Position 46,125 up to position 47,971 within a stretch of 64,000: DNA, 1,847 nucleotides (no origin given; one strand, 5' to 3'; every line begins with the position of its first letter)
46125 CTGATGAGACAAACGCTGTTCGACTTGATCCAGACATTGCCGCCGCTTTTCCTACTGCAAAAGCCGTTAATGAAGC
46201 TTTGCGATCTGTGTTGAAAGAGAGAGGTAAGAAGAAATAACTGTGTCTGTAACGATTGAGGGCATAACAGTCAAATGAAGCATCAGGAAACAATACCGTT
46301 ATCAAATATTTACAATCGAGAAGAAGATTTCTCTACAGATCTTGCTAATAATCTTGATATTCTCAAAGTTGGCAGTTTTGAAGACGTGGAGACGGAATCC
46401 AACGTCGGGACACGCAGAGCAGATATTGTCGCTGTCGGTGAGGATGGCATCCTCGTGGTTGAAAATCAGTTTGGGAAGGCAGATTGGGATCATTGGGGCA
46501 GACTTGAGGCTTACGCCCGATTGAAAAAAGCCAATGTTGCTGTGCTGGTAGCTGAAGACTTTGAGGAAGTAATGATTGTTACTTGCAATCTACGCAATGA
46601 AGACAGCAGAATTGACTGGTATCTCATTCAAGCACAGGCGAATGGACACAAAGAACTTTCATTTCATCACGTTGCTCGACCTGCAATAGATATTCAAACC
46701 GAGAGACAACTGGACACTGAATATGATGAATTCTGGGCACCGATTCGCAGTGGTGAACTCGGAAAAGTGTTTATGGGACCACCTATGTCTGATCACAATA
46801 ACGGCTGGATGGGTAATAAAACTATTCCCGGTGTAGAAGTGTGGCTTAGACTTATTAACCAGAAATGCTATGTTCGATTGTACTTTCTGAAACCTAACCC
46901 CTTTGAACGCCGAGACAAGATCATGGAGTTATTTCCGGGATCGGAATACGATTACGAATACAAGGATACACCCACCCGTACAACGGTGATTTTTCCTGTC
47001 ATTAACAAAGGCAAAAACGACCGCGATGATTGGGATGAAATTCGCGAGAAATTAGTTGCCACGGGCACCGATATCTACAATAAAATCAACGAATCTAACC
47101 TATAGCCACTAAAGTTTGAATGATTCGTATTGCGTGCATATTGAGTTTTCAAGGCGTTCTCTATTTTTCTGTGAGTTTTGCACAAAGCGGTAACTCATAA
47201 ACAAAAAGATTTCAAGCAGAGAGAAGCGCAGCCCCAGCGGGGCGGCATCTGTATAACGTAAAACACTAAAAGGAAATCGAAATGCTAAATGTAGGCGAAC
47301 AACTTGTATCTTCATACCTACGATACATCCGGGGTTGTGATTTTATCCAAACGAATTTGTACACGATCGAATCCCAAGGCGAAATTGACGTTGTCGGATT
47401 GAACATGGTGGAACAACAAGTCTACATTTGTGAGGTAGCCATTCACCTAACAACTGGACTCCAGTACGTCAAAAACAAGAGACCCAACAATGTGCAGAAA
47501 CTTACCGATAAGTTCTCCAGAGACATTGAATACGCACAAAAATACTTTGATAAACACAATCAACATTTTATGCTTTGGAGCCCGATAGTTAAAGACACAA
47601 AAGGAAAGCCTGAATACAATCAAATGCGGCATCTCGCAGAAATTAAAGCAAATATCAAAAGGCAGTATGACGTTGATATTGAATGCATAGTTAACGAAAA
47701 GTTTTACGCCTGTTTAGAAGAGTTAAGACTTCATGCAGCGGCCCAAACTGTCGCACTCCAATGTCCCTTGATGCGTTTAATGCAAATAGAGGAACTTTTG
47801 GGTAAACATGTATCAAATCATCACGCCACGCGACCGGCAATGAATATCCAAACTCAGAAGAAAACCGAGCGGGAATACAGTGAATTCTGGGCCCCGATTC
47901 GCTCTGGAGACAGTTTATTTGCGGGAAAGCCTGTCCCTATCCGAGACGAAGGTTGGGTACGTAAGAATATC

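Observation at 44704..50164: A 5.5-kb accessory island with VapBC, a MazF-like toxin and atypical antitoxin, GNAT, 2H phosphoesterase, an HhH-like protein and the nuclease-like pair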

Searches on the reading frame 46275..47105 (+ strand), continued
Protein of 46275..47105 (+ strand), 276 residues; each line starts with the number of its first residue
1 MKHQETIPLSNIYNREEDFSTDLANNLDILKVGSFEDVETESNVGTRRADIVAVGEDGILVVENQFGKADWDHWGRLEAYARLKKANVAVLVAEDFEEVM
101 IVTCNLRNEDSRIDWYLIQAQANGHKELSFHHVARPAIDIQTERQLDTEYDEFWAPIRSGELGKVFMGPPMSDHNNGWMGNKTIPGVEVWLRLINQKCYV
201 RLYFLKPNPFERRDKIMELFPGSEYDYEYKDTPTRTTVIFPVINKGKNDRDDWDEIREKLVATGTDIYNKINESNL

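Call 59: search_protein_families(library=pfam, proteins=[P0441, P0466, P0488, P0492, P0440, P0448, P0406, P0417, P0427, P0460], max_evalue=0.01)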
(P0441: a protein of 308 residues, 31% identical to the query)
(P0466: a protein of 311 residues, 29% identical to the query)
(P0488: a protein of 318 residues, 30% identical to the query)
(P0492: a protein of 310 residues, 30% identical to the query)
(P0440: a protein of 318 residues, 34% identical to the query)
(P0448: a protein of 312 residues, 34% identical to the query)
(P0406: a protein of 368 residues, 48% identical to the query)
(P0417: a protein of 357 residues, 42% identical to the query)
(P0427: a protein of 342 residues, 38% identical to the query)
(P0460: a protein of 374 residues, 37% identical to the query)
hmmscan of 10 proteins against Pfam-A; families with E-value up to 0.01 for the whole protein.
P0441 (308 aa): 1 family
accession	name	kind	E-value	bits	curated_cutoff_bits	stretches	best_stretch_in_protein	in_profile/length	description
PF14088.11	DUF4268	-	1.9e-20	73.7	27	1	168-301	3-138/140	Domain of unknown function (DUF4268)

P0466 (311 aa): 1 family
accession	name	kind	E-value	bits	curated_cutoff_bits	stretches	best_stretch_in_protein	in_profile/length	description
PF14088.11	DUF4268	-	1.6e-23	83.7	27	1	167-307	2-139/140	Domain of unknown function (DUF4268)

P0488 (318 aa): 1 family
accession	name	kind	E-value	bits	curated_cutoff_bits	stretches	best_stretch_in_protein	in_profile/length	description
PF14088.11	DUF4268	-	4.6e-29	101.7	27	1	172-310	2-139/140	Domain of unknown function (DUF4268)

P0492 (310 aa): 1 family
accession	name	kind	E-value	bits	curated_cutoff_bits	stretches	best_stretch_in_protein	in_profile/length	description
PF14088.11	DUF4268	-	8.8e-16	58.6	27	1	176-301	5-140/140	Domain of unknown function (DUF4268)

P0440 (318 aa): 1 family
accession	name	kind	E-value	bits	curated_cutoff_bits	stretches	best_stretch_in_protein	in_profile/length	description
PF14088.11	DUF4268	-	0.0002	21.8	27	1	179-311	5-131/140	Domain of unknown function (DUF4268)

P0448 (312 aa): 1 family
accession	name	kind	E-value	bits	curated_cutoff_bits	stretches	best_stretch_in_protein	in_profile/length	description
PF14088.11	DUF4268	-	4e-37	127.8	27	1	171-306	2-138/140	Domain of unknown function (DUF4268)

P0406 (368 aa): 3 families
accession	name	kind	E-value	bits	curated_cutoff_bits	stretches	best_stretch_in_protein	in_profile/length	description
PF18755.6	RAMA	-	1e-12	48.4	35.2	1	91-163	35-99/107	Restriction Enzyme Adenine Methylase Associated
PF11149.13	DUF2924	-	3.5e-06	27.8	31.2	1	85-140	79-130/135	Protein of unknown function (DUF2924)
PF01978.25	TrmB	-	0.0019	18.4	25.6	1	186-226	16-57/68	Sugar-specific transcriptional regulator TrmB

P0417 (357 aa): 2 families
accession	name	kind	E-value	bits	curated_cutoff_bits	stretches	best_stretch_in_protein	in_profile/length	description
PF04313.20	HSDR_N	-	1.1e-08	35.6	25.1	1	51-122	117-194/198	Type I restriction enzyme R protein N terminus (HSDR_N)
PF13588.12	HSDR_N_2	-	1.8e-06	28.5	25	1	51-119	25-95/110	Type I restriction enzyme R protein N terminus (HSDR_N)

P0427 (342 aa): 0 families

P0460 (374 aa): 1 family
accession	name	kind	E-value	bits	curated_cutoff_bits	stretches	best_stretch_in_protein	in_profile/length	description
PF04313.20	HSDR_N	-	1e-05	25.9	25.1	0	28-62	3-37/198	Type I restriction enzyme R protein N terminus (HSDR_N)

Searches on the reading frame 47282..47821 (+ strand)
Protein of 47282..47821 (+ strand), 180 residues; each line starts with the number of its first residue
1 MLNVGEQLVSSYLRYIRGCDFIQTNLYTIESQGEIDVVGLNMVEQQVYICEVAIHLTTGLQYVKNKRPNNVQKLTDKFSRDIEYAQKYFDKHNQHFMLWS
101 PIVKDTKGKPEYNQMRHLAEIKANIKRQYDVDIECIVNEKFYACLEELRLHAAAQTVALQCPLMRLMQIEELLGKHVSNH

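Call 73: search_dna_similar(query=window:47282-47821:+, collection=plasmids, mode=protein, max_rows=15)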
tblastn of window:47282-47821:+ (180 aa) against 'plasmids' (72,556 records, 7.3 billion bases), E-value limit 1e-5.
Records with a match: 8; places in all: 8; records where one place covers at least 80% of the query: 8.
Best place of each record, by identity: 60-80% 4; <60% 4.
By first word of the organism name: Variovorax 4; Rossellomorea 1; Natronosalvus 1; halophilic 1; Halomicrobium 1.
By predicted mobility (MOB-suite, as given by PLSDB): non-mobilizable 8.
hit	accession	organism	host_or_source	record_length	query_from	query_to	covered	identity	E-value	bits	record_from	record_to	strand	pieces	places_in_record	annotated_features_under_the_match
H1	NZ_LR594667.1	Variovorax sp. SRS16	linuron-contaminated soil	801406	1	178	99%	66.9%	9e-80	264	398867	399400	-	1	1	hypothetical protein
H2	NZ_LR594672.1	Variovorax sp. PBL-E5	linuron-contaminated soil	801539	1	178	99%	66.9%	9e-80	264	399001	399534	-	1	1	hypothetical protein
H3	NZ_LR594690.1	Variovorax sp. WDL1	linuron-contaminated soil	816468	1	178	99%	66.9%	9e-80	264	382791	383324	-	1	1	hypothetical protein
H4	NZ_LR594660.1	Variovorax sp. PBL-H6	linuron-contaminated soil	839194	1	178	99%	66.9%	9e-80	264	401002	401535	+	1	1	hypothetical protein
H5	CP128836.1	Rossellomorea sp. AcN35-11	-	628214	3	169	93%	31.8%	7e-17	84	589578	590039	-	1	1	hypothetical protein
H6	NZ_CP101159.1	Natronosalvus amylolyticus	cell culture,sediment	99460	4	173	94%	28.7%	8e-10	64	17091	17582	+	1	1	hypothetical protein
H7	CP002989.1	halophilic archaeon DL31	-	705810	5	173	94%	27.1%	2e-10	66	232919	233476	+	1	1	hypothetical protein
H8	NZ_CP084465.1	Halomicrobium salinisoli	cell culture,gobi saline soil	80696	5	173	94%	26.1%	2e-9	63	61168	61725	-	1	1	hypothetical protein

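Call 74: search_dna_similar(query=window:47282-47821:+, collection=phages, mode=protein, max_rows=10)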
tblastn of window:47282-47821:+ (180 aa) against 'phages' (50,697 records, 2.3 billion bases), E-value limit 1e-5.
No match.

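Call 88: find_related_loci(query=window:47282-47821:+, collection=viral_contigs, flank=5000)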
Query window:47282-47821:+ (180 aa) in viral_contigs; peptide patterns used: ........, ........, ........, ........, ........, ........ (x = any residue, [..] = any of these).
1 stretches matched a pattern, but none encodes a relative of the query by tblastn (E <= 1e-3).
